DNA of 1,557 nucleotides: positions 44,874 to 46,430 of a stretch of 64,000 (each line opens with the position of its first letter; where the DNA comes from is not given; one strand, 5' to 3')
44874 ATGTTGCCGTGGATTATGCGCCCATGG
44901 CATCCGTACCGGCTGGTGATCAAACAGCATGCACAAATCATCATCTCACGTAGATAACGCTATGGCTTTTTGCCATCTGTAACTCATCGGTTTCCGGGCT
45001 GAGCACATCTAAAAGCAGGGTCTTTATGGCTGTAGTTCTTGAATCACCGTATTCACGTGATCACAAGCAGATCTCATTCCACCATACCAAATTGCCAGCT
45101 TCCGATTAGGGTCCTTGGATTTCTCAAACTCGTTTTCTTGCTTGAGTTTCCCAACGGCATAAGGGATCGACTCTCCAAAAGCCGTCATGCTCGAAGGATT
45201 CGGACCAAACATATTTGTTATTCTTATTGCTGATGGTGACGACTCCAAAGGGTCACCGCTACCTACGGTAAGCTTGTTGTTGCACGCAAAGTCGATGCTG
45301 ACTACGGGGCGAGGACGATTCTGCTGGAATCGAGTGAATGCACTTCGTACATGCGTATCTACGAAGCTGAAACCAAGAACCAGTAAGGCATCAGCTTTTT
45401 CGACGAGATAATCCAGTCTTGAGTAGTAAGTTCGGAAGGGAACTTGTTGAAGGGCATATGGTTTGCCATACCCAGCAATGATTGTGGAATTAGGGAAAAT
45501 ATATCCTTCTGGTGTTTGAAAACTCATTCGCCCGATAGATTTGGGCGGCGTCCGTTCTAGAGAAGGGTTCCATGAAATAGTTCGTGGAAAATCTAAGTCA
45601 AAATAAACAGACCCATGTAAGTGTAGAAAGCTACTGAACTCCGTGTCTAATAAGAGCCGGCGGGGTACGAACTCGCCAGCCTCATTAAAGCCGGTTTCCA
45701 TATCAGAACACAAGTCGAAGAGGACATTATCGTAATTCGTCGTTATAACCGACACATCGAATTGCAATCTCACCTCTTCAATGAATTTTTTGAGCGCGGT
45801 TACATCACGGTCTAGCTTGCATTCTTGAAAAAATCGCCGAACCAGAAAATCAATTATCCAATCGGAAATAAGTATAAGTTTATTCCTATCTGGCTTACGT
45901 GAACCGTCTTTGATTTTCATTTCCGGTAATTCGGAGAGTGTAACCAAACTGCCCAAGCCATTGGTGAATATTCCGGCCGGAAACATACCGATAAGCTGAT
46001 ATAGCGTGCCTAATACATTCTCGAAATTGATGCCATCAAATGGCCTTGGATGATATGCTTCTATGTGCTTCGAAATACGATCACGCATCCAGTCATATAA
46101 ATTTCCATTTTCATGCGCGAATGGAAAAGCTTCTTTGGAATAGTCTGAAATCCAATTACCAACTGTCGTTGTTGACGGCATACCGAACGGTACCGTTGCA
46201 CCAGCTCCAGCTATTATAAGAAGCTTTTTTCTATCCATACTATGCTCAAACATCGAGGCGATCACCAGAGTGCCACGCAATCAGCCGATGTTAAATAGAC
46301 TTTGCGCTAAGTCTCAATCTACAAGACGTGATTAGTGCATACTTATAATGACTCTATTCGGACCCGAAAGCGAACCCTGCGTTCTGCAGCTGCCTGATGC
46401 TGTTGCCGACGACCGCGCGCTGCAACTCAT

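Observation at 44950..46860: AT-rich island between the beta-oxidation operon and htpG carrying a stand-alone SIR2_2-family gene plus a secreted protein: candidate anti-phage NADase locus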

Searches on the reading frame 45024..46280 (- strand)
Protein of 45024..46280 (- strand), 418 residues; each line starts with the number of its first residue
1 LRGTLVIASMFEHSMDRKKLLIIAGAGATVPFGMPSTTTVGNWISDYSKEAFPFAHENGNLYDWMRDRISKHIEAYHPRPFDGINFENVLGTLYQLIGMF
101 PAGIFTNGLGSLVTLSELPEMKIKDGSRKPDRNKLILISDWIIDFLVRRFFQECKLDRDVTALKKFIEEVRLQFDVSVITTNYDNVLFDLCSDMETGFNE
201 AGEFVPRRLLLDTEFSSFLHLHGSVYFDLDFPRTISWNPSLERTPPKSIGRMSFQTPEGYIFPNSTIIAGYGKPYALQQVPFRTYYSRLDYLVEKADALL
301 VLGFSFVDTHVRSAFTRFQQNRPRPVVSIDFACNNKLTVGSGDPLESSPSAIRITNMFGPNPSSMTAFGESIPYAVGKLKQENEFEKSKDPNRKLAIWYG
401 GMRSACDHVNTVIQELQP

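Call 3: search_protein_families(library=pfam, proteins=[window:45024-46280:-], max_evalue=1)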
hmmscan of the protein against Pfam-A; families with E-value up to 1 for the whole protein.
window:45024-46280:- (418 aa): 5 families
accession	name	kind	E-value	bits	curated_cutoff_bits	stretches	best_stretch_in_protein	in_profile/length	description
PF13289.12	SIR2_2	-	2e-07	31.7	24.5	1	177-324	2-111/141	SIR2-like domain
PF08199.16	E2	-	0.024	15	25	1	202-227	11-35/37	Bacteriophage E2-like protein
PF19259.5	Ty3_capsid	-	0.18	11.6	29.1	1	158-188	21-51/198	Ty3 transposon capsid-like protein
PF00205.28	TPP_enzyme_M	-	0.23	11.6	30.4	1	289-330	71-110/137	Thiamine pyrophosphate enzyme, central domain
PF12694.12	cpYpsA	-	0.25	11.5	26.2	1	274-336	42-103/145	Circularly permutated YpsA SLOG family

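Call 4: search_protein_families(library=padloc, proteins=[window:45024-46280:-], max_evalue=1)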
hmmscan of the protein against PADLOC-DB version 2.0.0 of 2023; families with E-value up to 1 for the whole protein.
window:45024-46280:- (418 aa): 17 families
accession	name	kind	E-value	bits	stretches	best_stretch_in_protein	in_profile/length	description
PDLC04087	SIR2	-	4.3e-13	46.9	3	272-328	227-283/343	-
PDLC04092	SIR2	-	1.6e-10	38.9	2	163-327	104-256/318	-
PDLC04093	SIR2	-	1.5e-07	28.8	1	278-327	250-300/395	-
PDLC02408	Aga_SIR2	-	3e-07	27.8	2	164-331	136-288/343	Class II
PDLC04096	SIR2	-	7e-07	27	1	265-329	108-172/230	-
PDLC04083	SIR2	-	3.4e-06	24.2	1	267-326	239-298/371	-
PDLC02414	Aga_SIR2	-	1.2e-05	22.8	1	162-336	107-264/313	-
PDLC04078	SIR2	-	1.8e-05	22.6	1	272-327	56-111/171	-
PDLC04094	SIR2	-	2.7e-05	21.5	1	278-317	241-281/399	-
PDLC04077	SIR2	-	8.9e-05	20.5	1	276-317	22-63/135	-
PDLC04082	SIR2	-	0.00012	19.1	2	275-317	231-273/345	-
PDLC03856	LmuA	-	0.00031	18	1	286-316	185-215/433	-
PDLC04075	SIR2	-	0.0011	15.8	1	261-317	282-333/414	-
PDLC04088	SIR2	-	0.004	14.3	1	260-332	259-327/390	-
PDLC04084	SIR2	-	0.0098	13.2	1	282-312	297-324/414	-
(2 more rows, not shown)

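Call 5: search_protein_families(library=ncbifam, proteins=[window:45024-46280:-], max_evalue=1)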
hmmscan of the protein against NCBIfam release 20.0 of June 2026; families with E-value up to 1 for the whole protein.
window:45024-46280:- (418 aa): 0 families

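Call 6: find_homologous_proteins(query=window:45024-46280:-)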
Query window:45024-46280:- (418 aa): 81 proteins with E <= 0.001 among 5605 candidates.
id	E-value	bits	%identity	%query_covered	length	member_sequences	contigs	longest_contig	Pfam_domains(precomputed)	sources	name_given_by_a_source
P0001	3.9e-277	937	100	97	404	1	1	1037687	PF13289.13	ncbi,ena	-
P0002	3.8e-81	291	40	96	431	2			PF13289.13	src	-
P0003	3.1e-79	285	40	96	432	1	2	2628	PF13289.13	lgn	-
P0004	1.6e-78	282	37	99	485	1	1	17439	PF13289.13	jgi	jgi:hypothetical protein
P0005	3.2e-78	281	39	96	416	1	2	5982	PF13289.13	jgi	jgi:hypothetical protein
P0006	1.9e-76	276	40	96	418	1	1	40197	PF13289.13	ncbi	-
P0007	1.3e-75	273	39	96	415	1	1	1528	PF13289.13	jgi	jgi:hypothetical protein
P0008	1.5e-75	273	37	96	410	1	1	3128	PF13289.13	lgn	-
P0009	1.8e-75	272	39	96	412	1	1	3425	PF13289.13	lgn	-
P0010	4.7e-75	271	39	97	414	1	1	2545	PF13289.13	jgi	jgi:hypothetical protein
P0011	9.3e-74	267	39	96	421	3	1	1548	PF13289.13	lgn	-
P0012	1.7e-73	266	36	97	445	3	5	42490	PF13289.13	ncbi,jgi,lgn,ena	jgi:hypothetical protein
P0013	5.1e-72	261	37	96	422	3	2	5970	PF13289.13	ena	-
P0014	8.3e-72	260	36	96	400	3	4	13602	PF13289.13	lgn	-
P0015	9.9e-72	260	38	96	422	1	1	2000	PF13289.13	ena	-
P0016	4.0e-71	258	38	96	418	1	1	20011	PF13289.13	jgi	jgi:hypothetical protein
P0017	7.0e-71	257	37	96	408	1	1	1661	PF13289.13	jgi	jgi:SIR2-like domain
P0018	9.8e-71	257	38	92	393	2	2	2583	PF13289.13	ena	-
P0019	2.3e-70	256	36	96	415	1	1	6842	PF13289.13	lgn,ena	-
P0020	7.3e-69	251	37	96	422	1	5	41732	PF13289.13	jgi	jgi:hypothetical protein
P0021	1.0e-67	247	37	96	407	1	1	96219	PF13289.13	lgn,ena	-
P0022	1.4e-67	246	35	95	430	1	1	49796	PF13289.13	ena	-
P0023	1.9e-67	246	38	89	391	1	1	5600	PF13289.13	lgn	-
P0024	2.8e-67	245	36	94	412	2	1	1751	PF13289.13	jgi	jgi:hypothetical protein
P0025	8.1e-67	244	36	95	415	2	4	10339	PF13289.13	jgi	jgi:hypothetical protein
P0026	5.7e-66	241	36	96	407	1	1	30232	PF13289.13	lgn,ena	-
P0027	8.1e-66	241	36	96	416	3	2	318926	PF13289.13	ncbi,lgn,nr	ncbi:Uncharacterised protein [Burkholderia pseudomallei]|nr:Uncharacterised protein [Burkholderia ps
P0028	9.6e-66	240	36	96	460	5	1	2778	PF13289.13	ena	-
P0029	2.8e-65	239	36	96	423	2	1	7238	PF13289.13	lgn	-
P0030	2.2e-63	233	35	96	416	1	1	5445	PF13289.13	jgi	jgi:hypothetical protein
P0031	2.6e-63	232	32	96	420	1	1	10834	PF13289.13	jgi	jgi:SIR2-like domain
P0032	3.4e-63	232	35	96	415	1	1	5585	PF13289.13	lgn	-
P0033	3.9e-63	232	35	96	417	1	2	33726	PF13289.13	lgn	-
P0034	6.1e-62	228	34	96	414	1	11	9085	PF13289.13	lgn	-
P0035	3.2e-61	225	35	96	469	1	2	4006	PF13289.13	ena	-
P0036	4.2e-61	225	35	96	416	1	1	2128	PF13289.13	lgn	-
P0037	1.6e-60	223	33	95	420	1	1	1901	PF13289.13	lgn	-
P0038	1.8e-60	223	32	94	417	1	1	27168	PF13289.13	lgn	-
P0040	1.1e-57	214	33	97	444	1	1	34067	PF13289.13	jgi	jgi:hypothetical protein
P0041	1.5e-57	213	33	96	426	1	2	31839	PF13289.13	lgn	-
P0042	5.4e-56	208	32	97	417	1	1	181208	PF13289.13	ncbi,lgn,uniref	ncbi:SIR2 family protein [Shewanella baltica]|uniref:SIR2 family protein n=1 Tax=Shewanella baltica 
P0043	1.7e-55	207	33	96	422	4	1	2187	PF13289.13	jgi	jgi:SIR2-like domain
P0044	2.8e-55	206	34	94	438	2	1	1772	PF13289.13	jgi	jgi:hypothetical protein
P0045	2.5e-53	199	33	96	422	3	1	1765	PF13289.13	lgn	-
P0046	7.6e-53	198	32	96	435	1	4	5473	PF13289.13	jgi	jgi:hypothetical protein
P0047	1.4e-52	197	33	95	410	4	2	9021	PF13289.13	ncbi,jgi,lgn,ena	-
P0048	3.4e-52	196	32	94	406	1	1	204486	PF13289.13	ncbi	-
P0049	2.4e-50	190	32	96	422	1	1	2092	PF13289.13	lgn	-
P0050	3.9e-50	189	31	94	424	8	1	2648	PF13289.13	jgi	jgi:hypothetical protein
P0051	8.7e-50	188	33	96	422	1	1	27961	PF13289.13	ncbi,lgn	-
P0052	3.3e-49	186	31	96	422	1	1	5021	PF13289.13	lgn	-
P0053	1.1e-48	184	40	61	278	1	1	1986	PF13289.13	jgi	jgi:hypothetical protein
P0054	3.3e-48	183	33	93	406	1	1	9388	PF13289.13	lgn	-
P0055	5.1e-48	182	31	96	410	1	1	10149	PF13289.13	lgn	-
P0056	5.9e-48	182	32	96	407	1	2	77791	PF13289.13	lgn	-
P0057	1.3e-46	177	32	96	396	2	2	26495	PF13289.13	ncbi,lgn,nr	ncbi:MAG: SIR2 family protein [Chitinispirillaceae bacterium]|nr:SIR2 family protein [Chitinispirill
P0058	2.9e-46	176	35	81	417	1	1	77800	PF13289.13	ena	-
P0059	5.5e-46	175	39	68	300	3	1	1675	PF13289.13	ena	-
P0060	9.4e-45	171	30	95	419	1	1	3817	PF13289.13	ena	-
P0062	2.8e-44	170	33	86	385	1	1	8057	PF13289.13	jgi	jgi:hypothetical protein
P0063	4.6e-38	149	32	75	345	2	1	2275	PF13289.13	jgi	-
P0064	3.9e-37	146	32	62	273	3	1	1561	PF13289.13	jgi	jgi:SIR2-like domain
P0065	5.9e-37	146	31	94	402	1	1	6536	PF13289.13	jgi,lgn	jgi:predicted house-cleaning noncanonical NTP pyrophosphatase (MazG superfamily)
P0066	2.1e-36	144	30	94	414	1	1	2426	PF13289.13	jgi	jgi:hypothetical protein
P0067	2.4e-36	144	27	96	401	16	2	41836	PF13289.13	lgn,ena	-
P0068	2.8e-30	124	34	67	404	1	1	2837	PF13289.13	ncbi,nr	ncbi:MAG: SIR2 family protein, partial [Bacteroidales bacterium]|nr:SIR2 family protein [Bacteroidal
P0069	3.3e-27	113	27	96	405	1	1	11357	PF13289.13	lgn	-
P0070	4.9e-26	110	29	93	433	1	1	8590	PF13289.13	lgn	-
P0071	5.1e-25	106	27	96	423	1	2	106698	PF13289.13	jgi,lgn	jgi:hypothetical protein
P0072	1.5e-24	105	27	96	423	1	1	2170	PF13289.13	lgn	-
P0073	6.5e-23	99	27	94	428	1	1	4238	PF13289.13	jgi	jgi:hypothetical protein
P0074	1.1e-22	99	26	96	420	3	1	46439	PF13289.13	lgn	-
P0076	1.0e-20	92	32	59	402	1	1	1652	PF13289.13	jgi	jgi:hypothetical protein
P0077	2.9e-20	91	28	96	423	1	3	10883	PF13289.13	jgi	-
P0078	4.2e-20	90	26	96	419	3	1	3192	PF13289.13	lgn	-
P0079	4.6e-18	83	28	80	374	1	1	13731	PF13289.13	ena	-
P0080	9.5e-16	76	30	58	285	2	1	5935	PF13289.13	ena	-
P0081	5.1e-15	73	29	80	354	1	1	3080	PF13289.13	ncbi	-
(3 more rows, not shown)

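Call 8: find_encoding_contigs(protein=P0001, flank=10000, max_places=3)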
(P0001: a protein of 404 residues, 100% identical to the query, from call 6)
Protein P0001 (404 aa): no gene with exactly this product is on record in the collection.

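Call 11: find_encoding_contigs(protein=P0027, flank=8000, max_places=2)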
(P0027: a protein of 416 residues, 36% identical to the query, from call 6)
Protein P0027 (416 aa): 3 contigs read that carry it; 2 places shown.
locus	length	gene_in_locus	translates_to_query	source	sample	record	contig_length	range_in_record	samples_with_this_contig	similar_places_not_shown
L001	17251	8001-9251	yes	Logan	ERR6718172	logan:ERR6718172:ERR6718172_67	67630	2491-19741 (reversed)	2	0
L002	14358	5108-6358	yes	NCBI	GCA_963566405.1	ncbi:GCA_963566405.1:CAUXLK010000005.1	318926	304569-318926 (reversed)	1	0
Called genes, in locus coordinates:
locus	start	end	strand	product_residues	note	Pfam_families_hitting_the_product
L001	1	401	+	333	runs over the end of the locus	PF14279:HNH_5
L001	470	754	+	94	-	-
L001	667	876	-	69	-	-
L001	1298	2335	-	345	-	PF07042:TrfA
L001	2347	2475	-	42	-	-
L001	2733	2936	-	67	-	-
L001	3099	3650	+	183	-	-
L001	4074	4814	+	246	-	-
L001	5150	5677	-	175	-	-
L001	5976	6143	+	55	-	-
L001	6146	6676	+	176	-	-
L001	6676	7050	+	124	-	-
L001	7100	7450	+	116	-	-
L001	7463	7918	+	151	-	-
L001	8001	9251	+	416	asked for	PF13289:SIR2_2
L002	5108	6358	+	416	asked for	PF13289:SIR2_2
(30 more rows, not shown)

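Call 12: find_encoding_contigs(protein=P0042, flank=8000, max_places=2)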
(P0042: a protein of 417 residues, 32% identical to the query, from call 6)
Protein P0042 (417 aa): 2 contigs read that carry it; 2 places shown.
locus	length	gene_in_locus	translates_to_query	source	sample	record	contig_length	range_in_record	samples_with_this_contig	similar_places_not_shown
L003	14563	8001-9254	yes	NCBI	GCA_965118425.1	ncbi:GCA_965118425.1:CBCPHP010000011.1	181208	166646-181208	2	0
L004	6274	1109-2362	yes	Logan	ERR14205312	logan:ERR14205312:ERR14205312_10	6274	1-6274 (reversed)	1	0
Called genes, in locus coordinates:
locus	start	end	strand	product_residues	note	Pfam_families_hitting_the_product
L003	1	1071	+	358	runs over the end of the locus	PF01168:Ala_racemase_N, PF00842:Ala_racemase_C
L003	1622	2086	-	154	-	PF13690:CheX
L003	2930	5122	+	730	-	PF07715:Plug, PF00593:TonB_dep_Rec_b-barrel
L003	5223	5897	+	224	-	PF13640:2OG-FeII_Oxy_3, PF18331:PKHD_C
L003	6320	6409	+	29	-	-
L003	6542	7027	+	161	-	-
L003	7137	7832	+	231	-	-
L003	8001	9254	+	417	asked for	PF13289:SIR2_2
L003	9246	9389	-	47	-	-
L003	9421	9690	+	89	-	PF08681:TacA1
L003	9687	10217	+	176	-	PF00583:Acetyltransf_1 (weak), PF13508:Acetyltransf_7 (weak), PF13673:Acetyltransf_10 (faint)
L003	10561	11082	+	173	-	-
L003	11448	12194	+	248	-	PF13099:DUF3944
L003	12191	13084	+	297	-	-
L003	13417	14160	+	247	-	PF13643:DUF4145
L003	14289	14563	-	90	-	?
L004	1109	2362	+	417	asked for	PF13289:SIR2_2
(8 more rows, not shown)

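Call 13: find_encoding_contigs(protein=P0006, flank=8000, max_places=2)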
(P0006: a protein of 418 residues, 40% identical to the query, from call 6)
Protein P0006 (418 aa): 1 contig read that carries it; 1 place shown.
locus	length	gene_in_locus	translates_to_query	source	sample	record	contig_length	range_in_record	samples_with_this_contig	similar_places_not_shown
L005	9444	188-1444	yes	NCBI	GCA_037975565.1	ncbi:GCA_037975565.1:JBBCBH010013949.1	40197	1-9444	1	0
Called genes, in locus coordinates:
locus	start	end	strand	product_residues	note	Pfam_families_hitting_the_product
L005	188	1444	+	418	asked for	PF13289:SIR2_2 (weak)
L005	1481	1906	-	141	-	-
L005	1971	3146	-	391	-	PF02810:SEC-C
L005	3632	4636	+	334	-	PF00749:tRNA-synt_1c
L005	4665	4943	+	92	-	PF19269:Anticodon_2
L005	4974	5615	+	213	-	-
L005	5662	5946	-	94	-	-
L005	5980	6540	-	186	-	-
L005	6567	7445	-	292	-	PF00126:HTH_1, PF03466:LysR_substrate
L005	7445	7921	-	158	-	-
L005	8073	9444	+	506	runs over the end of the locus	-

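Call 14: find_encoding_contigs(protein=P0048, flank=7000, max_places=1)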
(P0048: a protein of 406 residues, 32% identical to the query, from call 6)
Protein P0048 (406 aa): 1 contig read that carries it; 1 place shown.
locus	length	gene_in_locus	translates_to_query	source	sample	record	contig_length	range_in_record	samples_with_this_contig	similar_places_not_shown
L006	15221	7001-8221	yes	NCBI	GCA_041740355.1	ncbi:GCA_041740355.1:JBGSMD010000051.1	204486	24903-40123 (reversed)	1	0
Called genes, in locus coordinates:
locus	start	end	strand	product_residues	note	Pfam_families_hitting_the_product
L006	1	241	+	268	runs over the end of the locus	PF04545:Sigma70_r4 (weak), PF13560:HTH_31 (weak), PF01381:HTH_3, PF12844:HTH_19, PF13274:SocA_Panacea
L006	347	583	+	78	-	-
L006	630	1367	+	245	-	-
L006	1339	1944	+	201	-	PF18735:HEPN_RiboL-PSP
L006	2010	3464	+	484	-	PF12161:HsdM_N, PF02384:N6_Mtase, PF07669:Eco57I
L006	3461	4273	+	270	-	PF01420:Methylase_S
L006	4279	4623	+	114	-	PF01420:Methylase_S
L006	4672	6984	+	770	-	PF04313:HSDR_N (faint), PF00270:DEAD, PF04851:ResIII, PF18766:SWI2_SNF2, PF00271:Helicase_C (weak), PF08463:EcoEI_R_C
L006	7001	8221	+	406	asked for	PF13289:SIR2_2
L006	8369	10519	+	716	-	PF28082:ZorA-like_t1, PF01442:Apolipoprotein (faint)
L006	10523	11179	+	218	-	-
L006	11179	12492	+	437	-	PF15611:EH_Signature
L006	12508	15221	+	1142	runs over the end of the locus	PF00176:SNF2-rel_dom, PF04851:ResIII (weak), PF00271:Helicase_C, PF04471:Mrr_cat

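Call 15: find_encoding_contigs(protein=P0021, flank=7000, max_places=1)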
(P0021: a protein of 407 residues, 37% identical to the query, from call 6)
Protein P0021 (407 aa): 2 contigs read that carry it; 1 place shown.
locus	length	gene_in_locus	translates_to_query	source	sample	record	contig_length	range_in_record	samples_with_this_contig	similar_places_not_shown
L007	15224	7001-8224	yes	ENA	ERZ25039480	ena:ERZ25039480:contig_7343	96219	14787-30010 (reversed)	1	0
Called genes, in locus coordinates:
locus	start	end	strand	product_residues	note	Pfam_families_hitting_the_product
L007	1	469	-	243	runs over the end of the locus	PF00106:adh_short, PF08659:KR, PF13561:adh_short_C2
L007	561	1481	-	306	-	PF13489:Methyltransf_23 (weak), PF08242:Methyltransf_12 (faint), PF13649:Methyltransf_25 (faint)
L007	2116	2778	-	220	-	-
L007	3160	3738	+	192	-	-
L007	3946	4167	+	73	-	-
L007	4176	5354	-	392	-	PF00155:Aminotran_1_2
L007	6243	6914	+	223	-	PF04471:Mrr_cat, PF22722:NA-iREase1 (weak)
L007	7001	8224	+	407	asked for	PF13289:SIR2_2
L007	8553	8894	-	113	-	-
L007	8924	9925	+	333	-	PF01435:Peptidase_M48, PF24575:TPR_Slam (faint), PF13428:TPR_14 (faint), PF13432:TPR_16 (faint)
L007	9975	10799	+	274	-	PF18312:ScsC_N, PF13098:Thioredoxin_2, PF13462:Thioredoxin_4, PF01323:DSBA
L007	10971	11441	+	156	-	PF01220:DHquinase_II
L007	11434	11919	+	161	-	PF00364:Biotin_lipoyl, PF25984:BSH_YknX (faint)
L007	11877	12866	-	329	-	-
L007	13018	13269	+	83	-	PF02785:Biotin_carb_C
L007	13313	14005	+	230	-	PF03588:Leu_Phe_trans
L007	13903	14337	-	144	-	PF09923:DUF2155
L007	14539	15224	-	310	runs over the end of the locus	PF12146:Hydrolase_4, PF00561:Abhydrolase_1, PF12697:Abhydrolase_6, PF20408:Abhydrolase_11 (faint)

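Call 16: find_encoding_contigs(protein=P0012, flank=7000, max_places=2)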
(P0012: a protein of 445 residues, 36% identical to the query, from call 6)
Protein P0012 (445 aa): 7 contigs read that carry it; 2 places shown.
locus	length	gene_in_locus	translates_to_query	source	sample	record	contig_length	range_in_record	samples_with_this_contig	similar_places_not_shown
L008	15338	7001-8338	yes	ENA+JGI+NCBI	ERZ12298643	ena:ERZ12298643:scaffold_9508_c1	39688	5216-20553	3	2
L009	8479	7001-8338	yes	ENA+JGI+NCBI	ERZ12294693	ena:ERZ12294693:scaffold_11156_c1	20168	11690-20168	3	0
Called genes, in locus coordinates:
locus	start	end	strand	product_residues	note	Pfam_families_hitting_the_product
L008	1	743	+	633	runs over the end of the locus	-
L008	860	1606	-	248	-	PF00211:Guanylate_cyc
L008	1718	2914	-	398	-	PF00211:Guanylate_cyc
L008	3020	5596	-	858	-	PF02687:FtsX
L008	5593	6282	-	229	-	PF00005:ABC_tran, PF02463:SMC_N (faint), PF13304:AAA_21 (faint)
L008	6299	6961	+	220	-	PF25182:NonGDSL, PF00657:Lipase_GDSL, PF13472:Lipase_GDSL_2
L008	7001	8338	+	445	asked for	PF13289:SIR2_2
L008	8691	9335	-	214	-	PF00440:TetR_N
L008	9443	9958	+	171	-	PF01058:Oxidored_q6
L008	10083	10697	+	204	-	-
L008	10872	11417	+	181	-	-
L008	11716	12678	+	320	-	PF00532:Peripla_BP_1 (weak), PF13407:Peripla_BP_4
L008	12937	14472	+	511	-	PF00005:ABC_tran, PF13304:AAA_21 (faint), PF00005:ABC_tran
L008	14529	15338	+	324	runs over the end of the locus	PF02653:BPD_transp_2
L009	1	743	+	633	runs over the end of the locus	-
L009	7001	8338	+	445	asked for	PF13289:SIR2_2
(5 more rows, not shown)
